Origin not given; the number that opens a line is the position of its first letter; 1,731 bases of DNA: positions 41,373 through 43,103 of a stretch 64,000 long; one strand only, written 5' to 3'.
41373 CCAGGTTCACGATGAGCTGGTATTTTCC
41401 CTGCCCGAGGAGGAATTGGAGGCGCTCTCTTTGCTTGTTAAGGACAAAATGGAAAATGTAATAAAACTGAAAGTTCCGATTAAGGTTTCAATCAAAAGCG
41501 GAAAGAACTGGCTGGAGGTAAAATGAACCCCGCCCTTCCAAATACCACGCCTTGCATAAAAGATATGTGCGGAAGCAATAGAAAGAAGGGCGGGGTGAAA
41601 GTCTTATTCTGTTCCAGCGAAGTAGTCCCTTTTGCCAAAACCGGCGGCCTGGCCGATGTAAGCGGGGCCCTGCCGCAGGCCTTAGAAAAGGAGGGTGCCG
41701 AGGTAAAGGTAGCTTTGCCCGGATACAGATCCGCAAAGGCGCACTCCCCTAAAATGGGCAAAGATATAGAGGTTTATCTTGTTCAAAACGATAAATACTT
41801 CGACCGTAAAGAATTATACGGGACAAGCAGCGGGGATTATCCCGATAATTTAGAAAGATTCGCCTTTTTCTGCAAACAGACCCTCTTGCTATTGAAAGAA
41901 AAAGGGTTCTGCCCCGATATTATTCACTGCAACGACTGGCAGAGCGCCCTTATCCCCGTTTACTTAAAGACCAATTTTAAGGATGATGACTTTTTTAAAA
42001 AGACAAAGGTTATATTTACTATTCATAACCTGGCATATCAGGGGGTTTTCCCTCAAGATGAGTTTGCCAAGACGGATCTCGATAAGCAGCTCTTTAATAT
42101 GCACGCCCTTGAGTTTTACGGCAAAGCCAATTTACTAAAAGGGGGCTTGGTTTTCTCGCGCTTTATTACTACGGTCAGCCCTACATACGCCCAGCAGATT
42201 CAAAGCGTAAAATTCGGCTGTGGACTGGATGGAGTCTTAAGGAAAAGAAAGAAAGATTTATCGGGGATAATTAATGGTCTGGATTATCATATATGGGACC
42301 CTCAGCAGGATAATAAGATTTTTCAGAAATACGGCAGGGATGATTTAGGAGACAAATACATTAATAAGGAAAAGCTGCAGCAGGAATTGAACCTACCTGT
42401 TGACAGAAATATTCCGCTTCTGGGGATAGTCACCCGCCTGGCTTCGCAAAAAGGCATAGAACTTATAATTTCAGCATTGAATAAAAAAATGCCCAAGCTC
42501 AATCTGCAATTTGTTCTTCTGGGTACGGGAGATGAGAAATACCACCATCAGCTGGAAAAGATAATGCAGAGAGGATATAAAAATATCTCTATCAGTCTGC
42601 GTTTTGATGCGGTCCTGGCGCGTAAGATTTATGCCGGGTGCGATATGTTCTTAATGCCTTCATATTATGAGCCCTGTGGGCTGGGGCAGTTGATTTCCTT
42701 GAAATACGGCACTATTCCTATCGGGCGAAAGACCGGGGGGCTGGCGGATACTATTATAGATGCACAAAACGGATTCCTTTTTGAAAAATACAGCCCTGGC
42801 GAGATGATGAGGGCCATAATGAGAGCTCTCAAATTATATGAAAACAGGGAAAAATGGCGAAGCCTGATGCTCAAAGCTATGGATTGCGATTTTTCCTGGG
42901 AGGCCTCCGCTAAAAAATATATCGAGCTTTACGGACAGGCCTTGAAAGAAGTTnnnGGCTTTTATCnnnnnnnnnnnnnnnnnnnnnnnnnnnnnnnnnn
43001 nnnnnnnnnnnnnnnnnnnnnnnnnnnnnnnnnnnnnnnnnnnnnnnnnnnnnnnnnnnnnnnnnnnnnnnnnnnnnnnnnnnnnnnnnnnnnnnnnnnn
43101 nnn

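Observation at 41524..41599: Short-form element forms an open frame from an ATGA overlap with polA straight into glgA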

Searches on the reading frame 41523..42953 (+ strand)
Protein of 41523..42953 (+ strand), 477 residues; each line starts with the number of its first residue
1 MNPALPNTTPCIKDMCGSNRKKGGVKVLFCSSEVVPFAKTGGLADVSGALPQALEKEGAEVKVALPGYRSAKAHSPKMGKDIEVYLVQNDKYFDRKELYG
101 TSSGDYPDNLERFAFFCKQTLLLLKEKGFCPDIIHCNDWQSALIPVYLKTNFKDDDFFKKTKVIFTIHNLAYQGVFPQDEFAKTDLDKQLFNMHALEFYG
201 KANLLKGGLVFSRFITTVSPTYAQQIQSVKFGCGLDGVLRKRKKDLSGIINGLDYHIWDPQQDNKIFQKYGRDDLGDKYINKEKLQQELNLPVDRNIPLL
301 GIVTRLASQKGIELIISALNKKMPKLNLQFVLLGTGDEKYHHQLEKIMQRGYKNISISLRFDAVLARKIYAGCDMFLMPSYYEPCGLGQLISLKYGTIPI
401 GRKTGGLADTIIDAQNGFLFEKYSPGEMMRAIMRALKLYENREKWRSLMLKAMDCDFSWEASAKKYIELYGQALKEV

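Call 20: find_homologous_proteins(query=window:41595-42953:+, max_evalue=1e-30)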
Query window:41595-42953:+ (453 aa): 8000 proteins with E <= 1e-30 among 8000 candidates; the best 120 are listed.
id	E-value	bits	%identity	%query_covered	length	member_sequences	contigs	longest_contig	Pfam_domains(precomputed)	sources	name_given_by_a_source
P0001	0.0e+0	1040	100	100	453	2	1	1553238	PF00534.27,PF08323.18,PF13439.13,PF13692.13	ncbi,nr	ncbi:MAG: glycogen synthase [Candidatus Omnitrophota bacterium]|nr:MAG: glycogen synthase [Candidatu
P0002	2.5e-233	793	76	100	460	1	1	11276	PF00534.27,PF08323.18,PF13692.13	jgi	-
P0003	2.0e-227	774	74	100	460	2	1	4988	PF00534.27,PF08323.18,PF13439.13,PF13692.13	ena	-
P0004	9.9e-226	768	74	100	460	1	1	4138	PF00534.27,PF08323.18,PF13692.13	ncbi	-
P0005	7.5e-225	765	74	100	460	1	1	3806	PF00534.27,PF08323.18,PF13692.13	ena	-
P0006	3.6e-224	763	73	100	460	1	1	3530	PF00534.27,PF08323.18,PF13692.13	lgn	-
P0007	1.7e-223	761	74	100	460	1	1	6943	PF00534.27,PF08323.18,PF13692.13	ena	-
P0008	3.0e-223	760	74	100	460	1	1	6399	PF00534.27,PF08323.18,PF13692.13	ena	-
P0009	4.0e-219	746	71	100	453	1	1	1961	PF00534.27,PF08323.18,PF13439.13,PF13692.13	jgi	-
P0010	1.9e-218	744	70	100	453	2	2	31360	PF00534.27,PF08323.18,PF13439.13,PF13692.13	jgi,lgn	-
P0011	2.6e-218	744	72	99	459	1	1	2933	PF00534.27,PF08323.18,PF13439.13,PF13692.13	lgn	-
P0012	6.7e-218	742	71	100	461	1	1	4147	PF00534.27,PF08323.18,PF13692.13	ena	-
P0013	3.5e-217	740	70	100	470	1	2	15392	PF00534.27,PF08323.18,PF13692.13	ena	-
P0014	3.8e-217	740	71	100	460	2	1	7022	PF00534.27,PF08323.18,PF13692.13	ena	-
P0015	6.8e-217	739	71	99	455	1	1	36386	PF00534.27,PF08323.18,PF13439.13,PF13692.13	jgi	jgi:starch synthase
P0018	2.3e-212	724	70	100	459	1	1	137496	PF00534.27,PF08323.18,PF13692.13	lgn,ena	-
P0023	2.9e-206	704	67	100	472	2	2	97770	PF00534.27,PF08323.18,PF13439.13,PF13692.13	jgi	-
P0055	8.1e-170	584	56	99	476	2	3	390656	PF00534.27,PF08323.18,PF13439.13,PF13692.13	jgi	-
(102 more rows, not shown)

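Call 22: find_encoding_contigs(protein=P0002, flank=3000, max_places=2)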
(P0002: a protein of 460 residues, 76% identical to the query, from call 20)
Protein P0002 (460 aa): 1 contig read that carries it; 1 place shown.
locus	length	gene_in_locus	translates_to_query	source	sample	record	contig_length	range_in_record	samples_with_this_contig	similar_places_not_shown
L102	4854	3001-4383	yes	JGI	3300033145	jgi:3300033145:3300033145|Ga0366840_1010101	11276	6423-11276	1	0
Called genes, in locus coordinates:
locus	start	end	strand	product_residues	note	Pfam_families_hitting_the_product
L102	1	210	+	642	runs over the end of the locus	-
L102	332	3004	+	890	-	PF02739:5_3_exonuc_N, PF01367:5_3_exonuc, PF01612:DNA_pol_A_exo1, PF22619:DNA_polI_exo1, PF00476:DNA_pol_A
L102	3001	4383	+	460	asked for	PF08323:Glyco_transf_5, PF00534:Glycos_transf_1, PF13692:Glyco_trans_1_4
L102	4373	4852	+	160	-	?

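Call 23: find_encoding_contigs(protein=P0010, flank=3000, max_places=2)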
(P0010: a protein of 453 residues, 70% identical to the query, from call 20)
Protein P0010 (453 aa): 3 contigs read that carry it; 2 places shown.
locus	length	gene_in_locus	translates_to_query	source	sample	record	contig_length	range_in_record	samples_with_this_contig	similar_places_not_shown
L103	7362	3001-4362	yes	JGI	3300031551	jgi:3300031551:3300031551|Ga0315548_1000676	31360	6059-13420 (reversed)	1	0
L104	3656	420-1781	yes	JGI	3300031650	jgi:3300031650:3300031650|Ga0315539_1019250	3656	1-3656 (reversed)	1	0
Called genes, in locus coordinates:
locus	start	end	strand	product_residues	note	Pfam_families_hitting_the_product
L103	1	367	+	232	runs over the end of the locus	PF13181:TPR_8 (faint), PF13432:TPR_16 (faint), PF00515:TPR_1 (faint), PF07719:TPR_2 (faint), PF13424:TPR_12 (faint), PF13428:TPR_14 (faint), PF13414:TPR_11 (weak), PF13431:TPR_17 (weak), +1 more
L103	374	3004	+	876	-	PF02739:5_3_exonuc_N, PF01367:5_3_exonuc, PF01612:DNA_pol_A_exo1, PF22619:DNA_polI_exo1, PF00476:DNA_pol_A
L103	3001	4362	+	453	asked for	PF08323:Glyco_transf_5, PF13439:Glyco_transf_4 (weak), PF00534:Glycos_transf_1, PF13692:Glyco_trans_1_4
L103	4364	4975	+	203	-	PF01121:CoaE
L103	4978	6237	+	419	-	PF07498:Rho_N, PF07497:Rho_RNA_bind, PF00006:ATP-synt_ab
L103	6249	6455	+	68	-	PF01197:Ribosomal_L31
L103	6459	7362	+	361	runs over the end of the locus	PF03462:PCRF, PF00472:RF-1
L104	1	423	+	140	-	?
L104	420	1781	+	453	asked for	PF08323:Glyco_transf_5, PF13439:Glyco_transf_4 (weak), PF00534:Glycos_transf_1, PF13692:Glyco_trans_1_4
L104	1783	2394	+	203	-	PF01121:CoaE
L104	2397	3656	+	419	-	PF07498:Rho_N, PF07497:Rho_RNA_bind, PF00006:ATP-synt_ab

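Call 24: find_encoding_contigs(protein=P0018, flank=3000, max_places=2)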
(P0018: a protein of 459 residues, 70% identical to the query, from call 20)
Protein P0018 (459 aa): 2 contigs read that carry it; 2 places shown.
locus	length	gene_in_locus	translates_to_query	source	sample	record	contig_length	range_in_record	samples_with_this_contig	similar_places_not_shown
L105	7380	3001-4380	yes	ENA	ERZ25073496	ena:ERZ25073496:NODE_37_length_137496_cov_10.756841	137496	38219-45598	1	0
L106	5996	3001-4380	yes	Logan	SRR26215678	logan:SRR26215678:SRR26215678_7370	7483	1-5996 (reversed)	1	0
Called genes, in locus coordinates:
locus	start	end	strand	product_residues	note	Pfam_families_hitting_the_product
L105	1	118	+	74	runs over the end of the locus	PF04024:PspC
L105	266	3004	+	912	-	PF02739:5_3_exonuc_N, PF01367:5_3_exonuc, PF01612:DNA_pol_A_exo1, PF22619:DNA_polI_exo1, PF00476:DNA_pol_A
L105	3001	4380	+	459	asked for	PF08323:Glyco_transf_5, PF00534:Glycos_transf_1, PF13692:Glyco_trans_1_4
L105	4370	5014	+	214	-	PF01121:CoaE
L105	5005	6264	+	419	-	PF07498:Rho_N, PF07497:Rho_RNA_bind, PF00006:ATP-synt_ab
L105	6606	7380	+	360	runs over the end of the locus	PF03462:PCRF, PF00472:RF-1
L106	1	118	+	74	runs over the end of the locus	PF04024:PspC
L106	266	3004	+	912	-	PF02739:5_3_exonuc_N, PF01367:5_3_exonuc, PF01612:DNA_pol_A_exo1, PF22619:DNA_polI_exo1, PF00476:DNA_pol_A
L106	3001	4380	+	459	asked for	PF08323:Glyco_transf_5, PF00534:Glycos_transf_1, PF13692:Glyco_trans_1_4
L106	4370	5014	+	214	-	PF01121:CoaE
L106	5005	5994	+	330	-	?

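Call 35: find_encoding_contigs(protein=P0023, flank=3000, max_places=1)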
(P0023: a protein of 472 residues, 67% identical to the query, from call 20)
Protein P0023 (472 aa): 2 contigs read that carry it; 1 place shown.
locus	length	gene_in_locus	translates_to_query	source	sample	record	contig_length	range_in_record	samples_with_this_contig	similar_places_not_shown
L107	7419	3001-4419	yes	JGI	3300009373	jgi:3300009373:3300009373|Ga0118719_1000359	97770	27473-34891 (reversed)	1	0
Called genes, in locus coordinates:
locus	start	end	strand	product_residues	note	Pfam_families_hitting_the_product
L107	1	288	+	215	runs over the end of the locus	PF13431:TPR_17 (faint), PF13174:TPR_6 (faint), PF13181:TPR_8 (faint), PF00515:TPR_1 (faint), PF07719:TPR_2 (faint), PF13424:TPR_12 (weak), PF13428:TPR_14 (faint), PF14559:TPR_19, +3 more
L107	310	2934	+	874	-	PF02739:5_3_exonuc_N, PF01367:5_3_exonuc, PF01612:DNA_pol_A_exo1 (weak), PF22619:DNA_polI_exo1, PF00476:DNA_pol_A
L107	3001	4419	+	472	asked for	PF08323:Glyco_transf_5, PF13439:Glyco_transf_4 (faint), PF00534:Glycos_transf_1, PF13692:Glyco_trans_1_4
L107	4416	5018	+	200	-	PF01121:CoaE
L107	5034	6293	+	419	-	PF07498:Rho_N, PF07497:Rho_RNA_bind, PF00006:ATP-synt_ab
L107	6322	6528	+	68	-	PF01197:Ribosomal_L31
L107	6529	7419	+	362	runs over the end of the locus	PF03462:PCRF, PF00472:RF-1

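Call 36: find_encoding_contigs(protein=P0055, flank=3000, max_places=1)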
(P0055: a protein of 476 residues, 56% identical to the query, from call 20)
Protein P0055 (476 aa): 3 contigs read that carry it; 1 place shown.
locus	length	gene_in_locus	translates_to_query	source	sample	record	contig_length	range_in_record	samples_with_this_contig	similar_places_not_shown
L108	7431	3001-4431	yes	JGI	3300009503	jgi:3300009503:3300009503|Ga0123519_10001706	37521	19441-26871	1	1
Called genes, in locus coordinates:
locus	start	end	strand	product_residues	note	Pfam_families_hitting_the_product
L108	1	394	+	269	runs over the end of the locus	PF13371:TPR_9 (faint), PF00515:TPR_1 (weak), PF13424:TPR_12, PF13414:TPR_11 (weak), PF00515:TPR_1 (weak), PF07719:TPR_2 (weak), PF13414:TPR_11, PF13431:TPR_17, +9 more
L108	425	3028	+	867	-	PF02739:5_3_exonuc_N, PF01367:5_3_exonuc, PF22619:DNA_polI_exo1, PF00476:DNA_pol_A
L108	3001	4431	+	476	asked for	PF08323:Glyco_transf_5, PF13439:Glyco_transf_4 (weak), PF00534:Glycos_transf_1, PF13692:Glyco_trans_1_4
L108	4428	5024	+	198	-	PF01121:CoaE, PF13238:AAA_18 (faint), PF13671:AAA_33 (faint)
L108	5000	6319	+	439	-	PF07498:Rho_N, PF07497:Rho_RNA_bind, PF00006:ATP-synt_ab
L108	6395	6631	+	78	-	PF01197:Ribosomal_L31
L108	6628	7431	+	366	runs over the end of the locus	PF03462:PCRF, PF00472:RF-1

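Call 49: list_cluster_members(proteins=[window:41523-42953:+, window:30545-33460:+, window:41595-42953:+])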
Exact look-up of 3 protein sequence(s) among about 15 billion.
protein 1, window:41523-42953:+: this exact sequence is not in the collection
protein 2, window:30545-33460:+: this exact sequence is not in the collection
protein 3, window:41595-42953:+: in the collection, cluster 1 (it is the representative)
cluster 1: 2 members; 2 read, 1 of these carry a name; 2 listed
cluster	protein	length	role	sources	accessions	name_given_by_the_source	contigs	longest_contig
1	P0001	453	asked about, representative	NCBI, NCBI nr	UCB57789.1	MAG: glycogen synthase [Candidatus Omnitrophota bacterium]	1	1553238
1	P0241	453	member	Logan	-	-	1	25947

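Call 55: search_protein_families(library=ncbifam, proteins=[window:41595-42953:+], max_evalue=1e-10)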
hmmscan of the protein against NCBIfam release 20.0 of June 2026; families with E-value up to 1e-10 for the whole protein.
window:41595-42953:+ (453 aa): 16 families
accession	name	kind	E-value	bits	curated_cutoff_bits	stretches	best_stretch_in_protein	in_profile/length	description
TIGR02095.1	glgA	subfamily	9.9e-167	555.4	328.45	2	55-448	79-476/477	glycogen/starch synthase, ADP-glucose type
NF001903.0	PRK00654.2-2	equivalog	5.1e-154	513.5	616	2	56-451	80-480/482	glycogen synthase GlgA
NF001898.0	PRK00654.1-1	equivalog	3.6e-153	510.6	603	2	56-449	80-475/477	glycogen synthase GlgA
NF001899.0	PRK00654.1-2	equivalog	4.7e-142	473.7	459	2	56-449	76-475/478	glycogen synthase GlgA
NF010699.0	PRK14099.1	equivalog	2e-116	389.4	762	1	58-451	81-481/485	glycogen synthase GlgA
NF001905.0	PRK00654.2-4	subfamily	7e-115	384.3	560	1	64-448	92-485/489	glycogen synthase GlgA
NF001901.0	PRK00654.1-5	equivalog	3.3e-114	382.1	649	1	57-452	101-494/502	glycogen synthase GlgA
NF001900.0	PRK00654.1-3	equivalog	2.3e-111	372.6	509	1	55-449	77-454/481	glycogen synthase GlgA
NF010698.0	PRK14098.1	equivalog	1.1e-104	350.8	754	1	57-450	90-487/489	starch synthase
NF001906.0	PRK00654.2-5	equivalog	1.6e-99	334.1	870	1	56-451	82-485/485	glycogen synthase GlgA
NF001902.0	PRK00654.2-1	equivalog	1.8e-93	313.7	845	1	64-447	92-487/492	glycogen synthase GlgA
NF001904.0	PRK00654.2-3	equivalog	3.9e-68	230.3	577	1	71-448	90-473/475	glycogen synthase GlgA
NF038295.1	EPS_HpsP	equivalog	1.8e-14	53.5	550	1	257-448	193-386/388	hormogonium polysaccharide biosynthesis glycosyltransferase HpsP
TIGR03999.1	thiol_BshA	equivalog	7.1e-13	48.2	273.7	1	276-450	202-374/375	N-acetyl-alpha-D-glucosaminyl L-malate synthase BshA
TIGR02149.1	glgA_Coryne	subfamily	1e-12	47.9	302.4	1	266-448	197-389/391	glycogen synthase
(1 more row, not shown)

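Call 80: predict_structure(alignment_id=A4)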
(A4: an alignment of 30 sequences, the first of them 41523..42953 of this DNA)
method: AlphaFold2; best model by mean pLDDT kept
length: 477 residues; sequences in the alignment: 30
mean_pLDDT: 86.7   pTM: 0.85
mean pLDDT of the five models: 86.7, 86.3, 83.8, 83.6, 83.5
residues with pLDDT >= 90: 317; 70-90: 99; 50-70: 30; < 50: 31
segments of 3 or more residues with pLDDT < 50: 1-22, 37-41, 413-416
pLDDT, mean of each block of 10 residues (from residue 1): 31 29 79 57 68 93 87 67 91 83 86 96 97 94 97 96 92 92 96 96 97 92 90 94 93 88 96 94 98 97 89 93 94 93 96 95 94 94 76 92 73 61 92 93 92 89 93 84
secondary structure, 60 per line:
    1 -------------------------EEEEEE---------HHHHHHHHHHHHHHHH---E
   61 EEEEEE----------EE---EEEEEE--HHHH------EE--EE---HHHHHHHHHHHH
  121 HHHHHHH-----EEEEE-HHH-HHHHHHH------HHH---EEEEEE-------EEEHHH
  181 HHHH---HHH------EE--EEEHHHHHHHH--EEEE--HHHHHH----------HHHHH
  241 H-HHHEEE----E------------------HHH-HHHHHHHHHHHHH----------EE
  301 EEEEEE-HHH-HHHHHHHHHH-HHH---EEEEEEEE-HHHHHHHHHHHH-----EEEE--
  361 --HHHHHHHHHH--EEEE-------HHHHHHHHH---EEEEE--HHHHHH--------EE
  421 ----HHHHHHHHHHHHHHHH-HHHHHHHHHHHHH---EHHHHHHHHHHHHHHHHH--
elements in order: E26-31 H41-56 E60-66 E82-87 H90-93 H109-127 E133-137 H143-149 E162-167 E175-177 H178-184 E201-203 H204-211 E214-217 H220-225 H236-241 E246-248 H276-288 E299-306 H312-321 E329-336 H338-349 E355-358 H363-372 E375-378 H386-394 E398-402 H405-410 H425-440 H442-454 H459-475
